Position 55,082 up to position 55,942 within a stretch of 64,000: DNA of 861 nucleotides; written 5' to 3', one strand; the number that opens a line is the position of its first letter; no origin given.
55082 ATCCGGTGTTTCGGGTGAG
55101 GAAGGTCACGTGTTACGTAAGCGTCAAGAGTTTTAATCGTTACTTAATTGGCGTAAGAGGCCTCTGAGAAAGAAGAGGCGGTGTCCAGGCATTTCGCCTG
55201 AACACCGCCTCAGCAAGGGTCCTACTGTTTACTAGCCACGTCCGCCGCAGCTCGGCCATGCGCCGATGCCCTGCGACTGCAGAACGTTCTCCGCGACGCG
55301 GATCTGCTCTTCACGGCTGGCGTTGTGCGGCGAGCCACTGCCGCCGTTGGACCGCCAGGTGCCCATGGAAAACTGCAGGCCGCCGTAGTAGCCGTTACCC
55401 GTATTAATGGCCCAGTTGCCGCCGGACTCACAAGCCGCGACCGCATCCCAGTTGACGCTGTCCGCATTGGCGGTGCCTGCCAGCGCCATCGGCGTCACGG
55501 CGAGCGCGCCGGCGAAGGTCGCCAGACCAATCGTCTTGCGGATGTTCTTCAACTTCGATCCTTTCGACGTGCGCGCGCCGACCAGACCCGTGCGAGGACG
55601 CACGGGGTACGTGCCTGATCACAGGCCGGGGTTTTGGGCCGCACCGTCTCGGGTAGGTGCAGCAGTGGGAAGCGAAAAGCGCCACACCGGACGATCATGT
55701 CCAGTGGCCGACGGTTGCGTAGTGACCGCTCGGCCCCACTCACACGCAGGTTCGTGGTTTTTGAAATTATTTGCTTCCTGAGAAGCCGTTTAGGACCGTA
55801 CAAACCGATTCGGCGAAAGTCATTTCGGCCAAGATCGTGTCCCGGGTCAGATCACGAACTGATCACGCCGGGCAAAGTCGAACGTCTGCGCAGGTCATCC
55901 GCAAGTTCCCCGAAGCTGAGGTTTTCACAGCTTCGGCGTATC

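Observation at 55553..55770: Structured ~200-nt rpf leader with an anti-Shine-Dalgarno loop: candidate RNA switch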

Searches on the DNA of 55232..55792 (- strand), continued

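Call 64: search_with_rna_model(model_id=R1, sources=[window, L364, L365, L245, L246, L247, L248, L249, L250, L252, L253, L254, L255, L256, L257, L259, L261, L262, L263, L264, L265, L266, L267, L268, L269, L270, L271, L272, L273, L274, L275, L276, L277, L278, L279, L280, L281, L282, L283, L284, L285, L286, L287, L288, L289, L290, L291, L292, L293, L294, L295, L296, L297, L298, L299, L300, L302, L303, L304, L305, L306, L307, L308, L309, L310, L311, L312, L313, L314, L315, L316, L317, L318, L319, L320, L321, L322, L323, L324, L325, L326, L327, L328, L329, L330, L331, L332, L333, L334, L335, L336, L337, L338, L339, L340, L341, L342, L343, L344, L345], max_evalue=1e-8, make_alignment=true)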
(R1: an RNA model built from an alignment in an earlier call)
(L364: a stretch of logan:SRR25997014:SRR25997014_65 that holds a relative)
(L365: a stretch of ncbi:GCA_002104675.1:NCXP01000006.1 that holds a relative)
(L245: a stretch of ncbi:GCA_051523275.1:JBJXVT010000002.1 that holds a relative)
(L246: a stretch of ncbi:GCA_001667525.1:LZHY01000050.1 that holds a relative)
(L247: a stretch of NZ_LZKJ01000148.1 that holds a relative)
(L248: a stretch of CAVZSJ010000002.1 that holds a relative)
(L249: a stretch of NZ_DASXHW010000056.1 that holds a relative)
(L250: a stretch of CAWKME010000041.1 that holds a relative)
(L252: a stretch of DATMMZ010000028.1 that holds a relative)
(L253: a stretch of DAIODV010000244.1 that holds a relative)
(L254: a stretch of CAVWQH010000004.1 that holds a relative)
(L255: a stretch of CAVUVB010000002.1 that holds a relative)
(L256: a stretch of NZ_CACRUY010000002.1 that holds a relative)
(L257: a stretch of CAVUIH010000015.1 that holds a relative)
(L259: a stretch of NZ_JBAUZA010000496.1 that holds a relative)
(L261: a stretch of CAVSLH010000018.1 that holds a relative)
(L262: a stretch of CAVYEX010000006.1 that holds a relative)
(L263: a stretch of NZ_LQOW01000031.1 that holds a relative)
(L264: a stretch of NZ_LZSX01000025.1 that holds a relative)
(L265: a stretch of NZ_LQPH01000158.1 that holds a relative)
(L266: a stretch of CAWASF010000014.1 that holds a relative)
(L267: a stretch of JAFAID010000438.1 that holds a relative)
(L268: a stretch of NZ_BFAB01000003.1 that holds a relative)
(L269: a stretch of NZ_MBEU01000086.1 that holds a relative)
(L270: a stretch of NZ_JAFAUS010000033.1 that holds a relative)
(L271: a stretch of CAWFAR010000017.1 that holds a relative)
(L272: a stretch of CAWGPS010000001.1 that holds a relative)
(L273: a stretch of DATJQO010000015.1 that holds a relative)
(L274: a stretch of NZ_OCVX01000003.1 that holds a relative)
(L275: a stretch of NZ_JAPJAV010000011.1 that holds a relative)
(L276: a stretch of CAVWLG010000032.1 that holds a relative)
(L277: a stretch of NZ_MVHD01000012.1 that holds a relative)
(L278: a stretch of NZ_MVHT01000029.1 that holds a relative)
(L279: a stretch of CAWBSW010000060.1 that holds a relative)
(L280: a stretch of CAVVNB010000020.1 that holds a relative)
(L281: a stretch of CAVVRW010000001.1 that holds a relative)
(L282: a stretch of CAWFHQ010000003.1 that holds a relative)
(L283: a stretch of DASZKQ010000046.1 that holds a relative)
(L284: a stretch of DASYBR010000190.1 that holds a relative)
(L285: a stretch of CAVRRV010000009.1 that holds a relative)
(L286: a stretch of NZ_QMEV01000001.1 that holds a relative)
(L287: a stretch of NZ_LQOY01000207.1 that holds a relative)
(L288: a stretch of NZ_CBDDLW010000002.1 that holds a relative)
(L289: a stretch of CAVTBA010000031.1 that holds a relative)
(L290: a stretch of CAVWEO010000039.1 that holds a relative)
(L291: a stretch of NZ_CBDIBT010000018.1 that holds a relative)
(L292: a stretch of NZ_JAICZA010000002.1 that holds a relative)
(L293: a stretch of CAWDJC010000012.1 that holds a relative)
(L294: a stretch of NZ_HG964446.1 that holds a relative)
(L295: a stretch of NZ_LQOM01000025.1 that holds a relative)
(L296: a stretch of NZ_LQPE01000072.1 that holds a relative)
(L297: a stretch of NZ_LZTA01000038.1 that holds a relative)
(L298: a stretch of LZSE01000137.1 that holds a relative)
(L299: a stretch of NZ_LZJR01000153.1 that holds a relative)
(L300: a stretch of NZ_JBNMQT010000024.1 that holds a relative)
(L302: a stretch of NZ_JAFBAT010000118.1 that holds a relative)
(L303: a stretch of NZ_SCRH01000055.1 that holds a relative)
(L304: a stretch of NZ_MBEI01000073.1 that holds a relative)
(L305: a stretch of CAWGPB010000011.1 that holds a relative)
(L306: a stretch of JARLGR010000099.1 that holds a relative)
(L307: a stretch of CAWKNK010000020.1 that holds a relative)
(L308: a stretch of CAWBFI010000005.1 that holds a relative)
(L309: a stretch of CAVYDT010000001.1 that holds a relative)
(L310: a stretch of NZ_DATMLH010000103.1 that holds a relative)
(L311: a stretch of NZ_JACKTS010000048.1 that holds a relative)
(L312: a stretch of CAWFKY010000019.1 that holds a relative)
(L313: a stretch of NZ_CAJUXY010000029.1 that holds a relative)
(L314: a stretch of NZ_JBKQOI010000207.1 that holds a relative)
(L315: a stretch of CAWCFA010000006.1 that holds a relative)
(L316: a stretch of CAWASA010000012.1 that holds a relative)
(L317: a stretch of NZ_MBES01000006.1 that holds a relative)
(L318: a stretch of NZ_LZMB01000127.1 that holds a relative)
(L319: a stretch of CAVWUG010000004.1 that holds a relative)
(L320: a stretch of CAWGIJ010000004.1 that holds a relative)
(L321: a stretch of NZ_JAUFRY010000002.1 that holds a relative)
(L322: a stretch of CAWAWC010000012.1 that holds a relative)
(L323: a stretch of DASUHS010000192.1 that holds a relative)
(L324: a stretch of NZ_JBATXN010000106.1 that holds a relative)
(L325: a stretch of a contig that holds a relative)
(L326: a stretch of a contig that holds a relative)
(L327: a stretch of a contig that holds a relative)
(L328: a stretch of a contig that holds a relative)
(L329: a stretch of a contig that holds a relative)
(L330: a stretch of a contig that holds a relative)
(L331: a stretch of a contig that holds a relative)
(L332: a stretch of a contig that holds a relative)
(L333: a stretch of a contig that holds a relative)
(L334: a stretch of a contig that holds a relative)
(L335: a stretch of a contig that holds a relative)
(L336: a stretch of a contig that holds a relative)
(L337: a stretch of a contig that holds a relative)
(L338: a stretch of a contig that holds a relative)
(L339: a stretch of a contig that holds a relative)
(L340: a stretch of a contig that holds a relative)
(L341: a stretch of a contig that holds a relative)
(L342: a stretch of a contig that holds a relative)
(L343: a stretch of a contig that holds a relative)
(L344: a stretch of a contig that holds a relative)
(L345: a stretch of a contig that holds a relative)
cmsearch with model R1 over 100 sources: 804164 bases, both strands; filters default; matches with E-value up to 1e-8: 99.
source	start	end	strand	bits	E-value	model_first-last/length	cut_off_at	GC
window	55541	55792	-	227.9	3.4e-70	1-251/251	no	0.6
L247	3914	4161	-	135.9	4.7e-41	1-251/251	no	0.65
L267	6758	7007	-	134.1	1.7e-40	1-251/251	no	0.64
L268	3026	3268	-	133.1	3.6e-40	1-251/251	no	0.68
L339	6947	7192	+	131.7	9.9e-40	1-251/251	no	0.61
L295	6541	6787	+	127.7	1.9e-38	1-251/251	no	0.67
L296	7758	7992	-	127.3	2.5e-38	1-251/251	no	0.67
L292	994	1239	-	126.2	5.4e-38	1-251/251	no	0.61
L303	5045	5293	-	123.1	5.2e-37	1-251/251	no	0.61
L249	6495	6741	-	122.9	6.1e-37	1-251/251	no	0.63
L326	2487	2734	-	122.9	6.3e-37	1-251/251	no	0.67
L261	745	989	-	122.3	9.1e-37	1-251/251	no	0.64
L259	6154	6402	+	122.2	1e-36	1-251/251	no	0.66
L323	3675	3918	+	121.6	1.6e-36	1-251/251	no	0.62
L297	2293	2536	+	121.4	1.9e-36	1-251/251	no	0.6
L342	2569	2821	-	120.8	2.8e-36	1-251/251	no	0.6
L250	4772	5018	+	120.7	3.1e-36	1-251/251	no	0.63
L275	7653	7893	+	120.5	3.5e-36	1-251/251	no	0.65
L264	6772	7017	-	120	4.9e-36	1-251/251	no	0.61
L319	3674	3924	+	118.9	1.1e-35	1-251/251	no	0.63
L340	6605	6853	+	118.9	1.2e-35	1-251/251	no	0.59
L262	7611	7852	-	118.1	2e-35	1-251/251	no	0.66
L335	2898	3141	+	117.8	2.5e-35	1-251/251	no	0.61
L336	5088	5338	-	117.4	3.3e-35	1-251/251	no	0.61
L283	1721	1968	-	117.4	3.3e-35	1-251/251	no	0.67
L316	2921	3171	-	117.3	3.7e-35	1-251/251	no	0.61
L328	6619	6871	-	117.1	4.2e-35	1-251/251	no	0.66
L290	5291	5538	-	117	4.7e-35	1-251/251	no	0.65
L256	6887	7133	+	116.7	5.7e-35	1-251/251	no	0.62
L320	5916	6166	+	116.6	5.9e-35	1-251/251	no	0.65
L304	223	467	-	116.3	7.7e-35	1-251/251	no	0.61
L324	2028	2278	-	116.2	7.8e-35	1-251/251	no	0.64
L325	3081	3324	+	116.1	8.6e-35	1-251/251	no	0.6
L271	5107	5358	+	116.1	8.7e-35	1-251/251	no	0.63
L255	7145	7395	+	116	9e-35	1-251/251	no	0.65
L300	2398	2648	+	115.7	1.2e-34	1-251/251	no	0.64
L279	3470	3717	-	115.3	1.6e-34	1-251/251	no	0.64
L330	4141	4385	+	114.1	3.7e-34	1-251/251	no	0.6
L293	1322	1566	+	113.3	6.6e-34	1-251/251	no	0.64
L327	193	438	-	112.9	8.7e-34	1-251/251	no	0.62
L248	3268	3522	-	112.9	9.3e-34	1-251/251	no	0.65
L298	1536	1776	+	111.8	2.1e-33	1-251/251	no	0.63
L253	3780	4040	-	111.6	2.3e-33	1-251/251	no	0.66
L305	5779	6029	-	111.3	2.8e-33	1-251/251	no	0.67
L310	3029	3279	+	111.3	2.9e-33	1-251/251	no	0.67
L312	3100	3359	-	111.3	3e-33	1-251/251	no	0.65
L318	1489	1732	+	111.2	3.1e-33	1-251/251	no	0.63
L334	3771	4017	+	111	3.6e-33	1-251/251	no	0.63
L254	5454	5701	+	110.9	3.9e-33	1-251/251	no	0.66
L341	6725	6973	+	110.9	4e-33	1-251/251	no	0.63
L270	492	742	-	110.4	5.5e-33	1-251/251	no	0.64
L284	3956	4206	-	110.4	5.8e-33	1-251/251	no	0.64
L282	1253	1499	+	110.3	5.8e-33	1-251/251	no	0.59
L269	5504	5754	+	110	7.7e-33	1-251/251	no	0.63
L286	4554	4799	-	109.7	9.5e-33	1-251/251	no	0.61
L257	1195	1435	+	109.2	1.3e-32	1-251/251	no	0.67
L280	3636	3885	+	109.1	1.4e-32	1-251/251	no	0.68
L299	5063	5306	-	108.7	2e-32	1-251/251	no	0.63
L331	5419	5674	+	108.4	2.4e-32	1-251/251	no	0.64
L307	7146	7397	+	107.9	3.5e-32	1-251/251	no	0.63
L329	7139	7390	+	107.8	3.6e-32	1-251/251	no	0.66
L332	899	1156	-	107.5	4.6e-32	1-251/251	no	0.66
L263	5408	5653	+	107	6.7e-32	1-251/251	no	0.67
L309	5849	6102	-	106.7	8.5e-32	1-251/251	no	0.66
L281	1672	1920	-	106.5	9.7e-32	1-251/251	no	0.64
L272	2533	2779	+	106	1.4e-31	1-251/251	no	0.62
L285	3761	4011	-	105.9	1.5e-31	1-251/251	no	0.68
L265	2863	3114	+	105.6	1.8e-31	1-251/251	no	0.63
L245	1270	1512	+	105.1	2.6e-31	1-251/251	no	0.65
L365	1774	2012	+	105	2.8e-31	1-251/251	no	0.63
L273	5459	5710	+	104.2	5.2e-31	1-251/251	no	0.63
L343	3655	3919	-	104.2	5.3e-31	1-251/251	no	0.64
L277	243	507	-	104.1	5.6e-31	1-251/251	no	0.65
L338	2195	2433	+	103.7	7.4e-31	1-251/251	no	0.64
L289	5663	5911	+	103.4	9.2e-31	1-251/251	no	0.64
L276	5999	6250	+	103.4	9.3e-31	1-251/251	no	0.64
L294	3904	4149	-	103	1.2e-30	1-251/251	no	0.6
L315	5980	6243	+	102.8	1.4e-30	1-251/251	no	0.65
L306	6571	6819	-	101.5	3.7e-30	1-251/251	no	0.63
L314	6581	6834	-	101.4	4e-30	1-251/251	no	0.63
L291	5219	5470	+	100.9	5.8e-30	1-251/251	no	0.64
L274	940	1202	+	99.5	1.6e-29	1-251/251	no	0.62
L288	7571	7830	+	98.5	3.3e-29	1-251/251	no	0.58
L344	890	1149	-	95.3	3.5e-28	1-251/251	no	0.62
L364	1812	2060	+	94.4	6.5e-28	1-251/251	no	0.67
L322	1088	1337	+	93.9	9.1e-28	1-251/251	no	0.61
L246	1248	1512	+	93.5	1.2e-27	1-251/251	no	0.63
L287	5010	5264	-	92.3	3.1e-27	1-251/251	no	0.63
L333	6168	6420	+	91.2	6.8e-27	1-251/251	no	0.63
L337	538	774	-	91.1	7.2e-27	1-251/251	no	0.64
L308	2420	2660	-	90.7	9.6e-27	1-251/251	no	0.66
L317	1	236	-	90.7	9.8e-27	1-238/251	3'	0.67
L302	6264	6505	+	89.5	2.4e-26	1-251/251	no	0.64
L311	6625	6869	-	89.4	2.4e-26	1-251/251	no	0.63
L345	1003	1258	+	89.1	3.1e-26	1-251/251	no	0.63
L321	2560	2835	+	88.6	4.5e-26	1-251/251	no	0.62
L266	3126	3380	+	88.5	4.9e-26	1-251/251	no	0.62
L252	4368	4600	-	87.7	8.8e-26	21-251/251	5'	0.65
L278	3900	4146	-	79.7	2.9e-23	1-251/251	no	0.61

Alignment A3: 99 matches aligned to the model, 460 columns, each read 5' to 3' on its own strand. Consensus structure (alignment columns), stored with it:
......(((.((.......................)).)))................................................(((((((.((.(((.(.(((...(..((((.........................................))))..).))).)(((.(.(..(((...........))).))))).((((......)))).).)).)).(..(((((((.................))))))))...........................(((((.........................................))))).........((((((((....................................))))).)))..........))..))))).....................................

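Call 70: search_with_rna_model(model_id=R1, sources=[window, L364, L365, L245, L246, L136, L087, L152, L091, L161, L172, L098, L169, L104, L147, L128, L097, L134, L175, L178, L086, L167, L162, L160, L170, L102, L141, L166, L129, L115, L112, L083, L081, L143, L108, L120, L100, L135, L131, L157, L107, L106, L139, L123, L171, L150, L109, L084, L113, L121, L146, L159, L137, L151, L124, L105, L164, L154, L126, L122, L096, L174, L085, L117, L111, L149, L138, L127, L145, L153, L142, L144, L173, L093, L148, L163, L158, L130, L247, L267, L268, L339, L295, L292, L303, L249, L326, L261, L323, L297, L342, L275, L264, L340, L262, L256, L287, L278, L274, L311], max_evalue=1e-15, make_alignment=true)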
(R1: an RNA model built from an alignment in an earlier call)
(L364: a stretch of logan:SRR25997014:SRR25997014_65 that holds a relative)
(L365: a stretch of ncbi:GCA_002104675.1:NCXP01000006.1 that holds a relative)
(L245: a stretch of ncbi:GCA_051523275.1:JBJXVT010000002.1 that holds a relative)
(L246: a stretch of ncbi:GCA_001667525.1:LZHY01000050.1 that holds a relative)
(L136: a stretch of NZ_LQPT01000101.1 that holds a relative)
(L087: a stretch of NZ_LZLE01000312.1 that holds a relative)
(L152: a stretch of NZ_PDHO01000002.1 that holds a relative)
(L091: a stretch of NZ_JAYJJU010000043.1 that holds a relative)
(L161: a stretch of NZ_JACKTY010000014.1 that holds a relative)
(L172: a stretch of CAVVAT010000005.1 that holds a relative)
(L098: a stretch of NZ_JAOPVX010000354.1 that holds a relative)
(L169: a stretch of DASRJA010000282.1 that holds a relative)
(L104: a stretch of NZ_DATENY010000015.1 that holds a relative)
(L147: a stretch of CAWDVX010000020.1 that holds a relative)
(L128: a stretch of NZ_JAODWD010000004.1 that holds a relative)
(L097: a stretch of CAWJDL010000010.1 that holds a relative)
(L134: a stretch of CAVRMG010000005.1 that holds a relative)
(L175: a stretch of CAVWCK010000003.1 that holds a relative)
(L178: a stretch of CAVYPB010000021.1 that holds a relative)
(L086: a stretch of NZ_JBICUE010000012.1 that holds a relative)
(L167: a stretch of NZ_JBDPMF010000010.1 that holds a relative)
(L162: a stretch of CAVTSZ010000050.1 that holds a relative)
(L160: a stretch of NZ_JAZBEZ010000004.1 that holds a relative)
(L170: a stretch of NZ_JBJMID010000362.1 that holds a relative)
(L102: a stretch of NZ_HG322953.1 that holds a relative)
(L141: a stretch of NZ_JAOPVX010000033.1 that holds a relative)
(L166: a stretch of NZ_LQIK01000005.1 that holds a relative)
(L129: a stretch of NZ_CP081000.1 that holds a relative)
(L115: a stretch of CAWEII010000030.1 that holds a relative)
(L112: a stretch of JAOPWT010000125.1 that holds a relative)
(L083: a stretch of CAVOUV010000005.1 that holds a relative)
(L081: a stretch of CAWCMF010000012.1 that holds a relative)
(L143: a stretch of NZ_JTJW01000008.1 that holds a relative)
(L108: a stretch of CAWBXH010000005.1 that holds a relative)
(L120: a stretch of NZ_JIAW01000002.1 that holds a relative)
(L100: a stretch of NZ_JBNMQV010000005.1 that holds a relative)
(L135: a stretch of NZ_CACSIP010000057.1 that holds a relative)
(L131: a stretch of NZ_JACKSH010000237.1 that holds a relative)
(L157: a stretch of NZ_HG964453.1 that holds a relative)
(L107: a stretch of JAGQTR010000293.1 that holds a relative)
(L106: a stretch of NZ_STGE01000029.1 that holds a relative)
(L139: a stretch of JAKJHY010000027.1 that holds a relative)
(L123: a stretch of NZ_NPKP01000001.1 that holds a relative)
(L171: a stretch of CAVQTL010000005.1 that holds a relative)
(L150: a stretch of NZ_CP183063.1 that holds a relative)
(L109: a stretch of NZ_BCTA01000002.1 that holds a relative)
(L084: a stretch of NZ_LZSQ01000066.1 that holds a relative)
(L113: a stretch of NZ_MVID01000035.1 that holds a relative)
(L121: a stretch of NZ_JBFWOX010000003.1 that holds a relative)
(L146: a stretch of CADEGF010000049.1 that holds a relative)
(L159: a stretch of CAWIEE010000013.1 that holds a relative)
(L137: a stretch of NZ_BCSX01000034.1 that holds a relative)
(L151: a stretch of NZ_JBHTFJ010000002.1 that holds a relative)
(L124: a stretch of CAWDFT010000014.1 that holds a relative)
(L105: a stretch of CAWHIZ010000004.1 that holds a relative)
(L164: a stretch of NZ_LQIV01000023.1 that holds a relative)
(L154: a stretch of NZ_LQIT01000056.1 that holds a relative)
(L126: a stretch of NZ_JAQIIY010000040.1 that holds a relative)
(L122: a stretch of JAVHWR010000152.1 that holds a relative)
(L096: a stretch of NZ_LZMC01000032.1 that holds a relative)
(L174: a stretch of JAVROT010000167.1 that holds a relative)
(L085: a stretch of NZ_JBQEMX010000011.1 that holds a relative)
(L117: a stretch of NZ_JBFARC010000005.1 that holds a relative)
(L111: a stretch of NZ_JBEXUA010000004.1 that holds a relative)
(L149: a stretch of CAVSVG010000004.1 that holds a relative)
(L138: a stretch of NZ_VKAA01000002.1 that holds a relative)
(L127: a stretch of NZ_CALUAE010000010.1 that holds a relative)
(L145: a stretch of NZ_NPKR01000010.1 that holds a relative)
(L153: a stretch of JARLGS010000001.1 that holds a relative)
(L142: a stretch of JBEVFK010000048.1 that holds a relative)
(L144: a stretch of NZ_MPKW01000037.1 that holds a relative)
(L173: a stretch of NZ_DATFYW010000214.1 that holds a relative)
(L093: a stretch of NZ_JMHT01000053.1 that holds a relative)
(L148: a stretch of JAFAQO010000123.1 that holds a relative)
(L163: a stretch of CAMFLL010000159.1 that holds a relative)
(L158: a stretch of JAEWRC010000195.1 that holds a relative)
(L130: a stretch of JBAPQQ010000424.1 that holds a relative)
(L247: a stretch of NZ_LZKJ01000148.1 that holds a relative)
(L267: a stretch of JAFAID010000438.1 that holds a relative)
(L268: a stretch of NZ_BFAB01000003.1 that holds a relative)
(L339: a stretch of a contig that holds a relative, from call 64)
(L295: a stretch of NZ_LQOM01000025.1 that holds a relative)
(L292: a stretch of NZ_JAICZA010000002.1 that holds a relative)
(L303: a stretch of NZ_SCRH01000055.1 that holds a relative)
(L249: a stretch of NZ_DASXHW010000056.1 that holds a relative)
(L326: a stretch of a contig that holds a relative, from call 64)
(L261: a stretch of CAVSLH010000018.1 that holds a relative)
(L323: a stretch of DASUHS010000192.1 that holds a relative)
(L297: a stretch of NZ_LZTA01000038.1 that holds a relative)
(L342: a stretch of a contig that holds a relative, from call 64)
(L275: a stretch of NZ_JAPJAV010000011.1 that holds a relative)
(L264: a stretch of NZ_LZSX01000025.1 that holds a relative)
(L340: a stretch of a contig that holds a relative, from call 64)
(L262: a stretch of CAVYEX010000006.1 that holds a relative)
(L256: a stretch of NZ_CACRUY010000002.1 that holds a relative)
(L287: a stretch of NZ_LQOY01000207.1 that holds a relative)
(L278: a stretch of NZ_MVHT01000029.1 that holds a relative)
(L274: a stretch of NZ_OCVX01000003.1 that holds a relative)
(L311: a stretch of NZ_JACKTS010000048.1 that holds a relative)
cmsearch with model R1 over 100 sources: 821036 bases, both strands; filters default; matches with E-value up to 1e-15: 100.
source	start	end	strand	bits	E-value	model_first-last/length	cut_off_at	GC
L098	3752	4001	+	255.3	7.2e-79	1-251/251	no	0.65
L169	1128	1378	-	251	1.7e-77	1-251/251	no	0.63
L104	6490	6739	-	244.8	1.5e-75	1-251/251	no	0.62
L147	5104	5351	+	234.8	2.2e-72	1-251/251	no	0.66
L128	7445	7694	-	234.5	2.8e-72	1-251/251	no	0.64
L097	4479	4740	-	233.6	5.5e-72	1-251/251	no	0.63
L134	988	1242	+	233.5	5.8e-72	1-251/251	no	0.64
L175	7620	7868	-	230.3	6e-71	1-251/251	no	0.63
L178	4109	4372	+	229.7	9.5e-71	1-251/251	no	0.62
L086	7418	7677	+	228.9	1.7e-70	1-251/251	no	0.62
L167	7423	7676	-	228.7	1.9e-70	1-251/251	no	0.63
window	55541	55792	-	227.9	3.5e-70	1-251/251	no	0.6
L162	1421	1675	+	225.8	1.6e-69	1-251/251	no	0.64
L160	2564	2808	-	222.2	2.2e-68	1-251/251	no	0.65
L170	5342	5591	+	222.1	2.3e-68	1-251/251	no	0.62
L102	6395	6639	+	219.8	1.2e-67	1-251/251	no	0.64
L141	275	541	-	219.3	1.8e-67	1-251/251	no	0.6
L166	5049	5299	+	217.9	5e-67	1-251/251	no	0.63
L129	2320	2563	+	217.8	5.3e-67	1-251/251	no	0.65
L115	6874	7120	+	215.5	2.8e-66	1-251/251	no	0.64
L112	200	461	+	215.5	2.9e-66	1-251/251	no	0.64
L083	2630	2871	-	215.2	3.7e-66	1-251/251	no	0.66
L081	3757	4018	+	211.9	4e-65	1-251/251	no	0.61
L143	6075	6317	-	210.2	1.4e-64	1-251/251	no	0.65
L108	7663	7902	-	209.6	2.2e-64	1-251/251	no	0.62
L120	6672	6918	+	207.4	1.1e-63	1-251/251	no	0.64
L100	5347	5601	-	207.3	1.1e-63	1-251/251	no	0.65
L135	1163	1406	-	206.3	2.5e-63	1-251/251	no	0.65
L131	7612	7855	+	206.3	2.5e-63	1-251/251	no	0.6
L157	1970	2226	+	206.2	2.5e-63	1-251/251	no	0.64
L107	3270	3521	+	205.8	3.4e-63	1-251/251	no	0.63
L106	1514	1770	-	205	5.9e-63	1-251/251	no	0.61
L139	567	820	-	204.3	1e-62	1-251/251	no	0.59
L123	4869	5119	+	201.7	6.6e-62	1-251/251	no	0.58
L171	2327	2568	+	200.9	1.2e-61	1-251/251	no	0.62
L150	4991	5241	-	199.9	2.6e-61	1-251/251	no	0.66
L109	2386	2638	+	199.8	2.8e-61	1-251/251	no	0.66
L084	1417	1667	-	199.5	3.5e-61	1-251/251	no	0.65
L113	5143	5403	-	199.4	3.6e-61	1-251/251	no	0.64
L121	3977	4244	-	199.4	3.8e-61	1-251/251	no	0.66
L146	6408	6653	-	195.9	4.8e-60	1-251/251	no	0.63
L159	64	325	-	195.4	6.8e-60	1-251/251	no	0.6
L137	410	651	+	194.9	9.8e-60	1-251/251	no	0.66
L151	4594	4862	+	191.2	1.4e-58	1-251/251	no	0.66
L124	2156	2405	-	190.4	2.6e-58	1-251/251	no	0.64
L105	6925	7168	-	190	3.6e-58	1-251/251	no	0.62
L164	3215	3459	+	189.5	5.1e-58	1-251/251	no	0.66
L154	248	491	-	188.5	1e-57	1-251/251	no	0.64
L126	3654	3899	-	188.1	1.4e-57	1-251/251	no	0.63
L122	5567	5806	-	185.7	8.2e-57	1-251/251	no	0.65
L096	1194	1436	+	184.7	1.6e-56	1-251/251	no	0.63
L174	366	627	+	183.5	4e-56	1-251/251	no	0.63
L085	5736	5991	+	181.5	1.7e-55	1-251/251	no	0.57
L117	3683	3923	-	178.1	2e-54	1-251/251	no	0.68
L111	5420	5683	-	175.6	1.3e-53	1-251/251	no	0.67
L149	1476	1714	-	174.8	2.3e-53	1-251/251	no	0.62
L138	2248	2492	-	170.9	4e-52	1-251/251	no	0.64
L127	4667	4912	+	165.9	1.5e-50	1-251/251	no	0.61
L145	5175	5437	+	163.3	1e-49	1-251/251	no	0.67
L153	3355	3621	-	159.7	1.4e-48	1-251/251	no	0.65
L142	519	773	+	154.9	4.5e-47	1-251/251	no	0.64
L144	4885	5152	+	152.8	2.1e-46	1-251/251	no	0.63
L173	2478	2714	+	146.4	2.2e-44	1-251/251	no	0.66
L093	1348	1611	+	145.6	4.1e-44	1-251/251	no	0.64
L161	4318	4591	+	141.6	7.5e-43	1-251/251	no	0.62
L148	841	1088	+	140.2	2.1e-42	1-251/251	no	0.65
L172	5900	6158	-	139.9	2.5e-42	1-251/251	no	0.64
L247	3914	4161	-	135.9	4.8e-41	1-251/251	no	0.65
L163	3831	4082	+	134.9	1e-40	1-251/251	no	0.62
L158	2635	2897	+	134.8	1e-40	1-251/251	no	0.62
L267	6758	7007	-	134.1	1.7e-40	1-251/251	no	0.64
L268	3026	3268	-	133.1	3.7e-40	1-251/251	no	0.68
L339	6947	7192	+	131.7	1e-39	1-251/251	no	0.61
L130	1997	2230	-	130.4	2.7e-39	1-251/251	no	0.66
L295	6541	6787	+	127.7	1.9e-38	1-251/251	no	0.67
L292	994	1239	-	126.2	5.5e-38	1-251/251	no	0.61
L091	723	964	-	123.3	4.6e-37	1-251/251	no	0.67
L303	5045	5293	-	123.1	5.3e-37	1-251/251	no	0.61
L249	6495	6741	-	122.9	6.2e-37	1-251/251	no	0.63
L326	2487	2734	-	122.9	6.4e-37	1-251/251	no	0.67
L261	745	989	-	122.3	9.3e-37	1-251/251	no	0.64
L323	3675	3918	+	121.6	1.7e-36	1-251/251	no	0.62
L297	2293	2536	+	121.4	1.9e-36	1-251/251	no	0.6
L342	2569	2821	-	120.8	2.9e-36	1-251/251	no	0.6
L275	7653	7893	+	120.5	3.6e-36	1-251/251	no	0.65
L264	6772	7017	-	120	5e-36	1-251/251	no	0.61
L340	6605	6853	+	118.9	1.2e-35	1-251/251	no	0.59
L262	7611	7852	-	118.1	2.1e-35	1-251/251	no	0.66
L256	6887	7133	+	116.7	5.8e-35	1-251/251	no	0.62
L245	1270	1512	+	105.1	2.7e-31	1-251/251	no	0.65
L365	1774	2012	+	105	2.9e-31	1-251/251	no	0.63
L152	6195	6430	-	101.6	3.6e-30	1-251/251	no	0.63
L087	7396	7647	-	100.2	9.5e-30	1-251/251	no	0.62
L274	940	1202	+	99.5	1.6e-29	1-251/251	no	0.62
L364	1812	2060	+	94.4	6.6e-28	1-251/251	no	0.67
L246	1248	1512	+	93.5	1.3e-27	1-251/251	no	0.63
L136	5792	6041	-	92.6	2.4e-27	1-251/251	no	0.62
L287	5010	5264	-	92.3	3.1e-27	1-251/251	no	0.63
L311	6625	6869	-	89.4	2.5e-26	1-251/251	no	0.63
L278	3900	4146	-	79.7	2.9e-23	1-251/251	no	0.61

Alignment A4: 100 matches aligned to the model, 467 columns, each read 5' to 3' on its own strand. Consensus structure (alignment columns), stored with it:
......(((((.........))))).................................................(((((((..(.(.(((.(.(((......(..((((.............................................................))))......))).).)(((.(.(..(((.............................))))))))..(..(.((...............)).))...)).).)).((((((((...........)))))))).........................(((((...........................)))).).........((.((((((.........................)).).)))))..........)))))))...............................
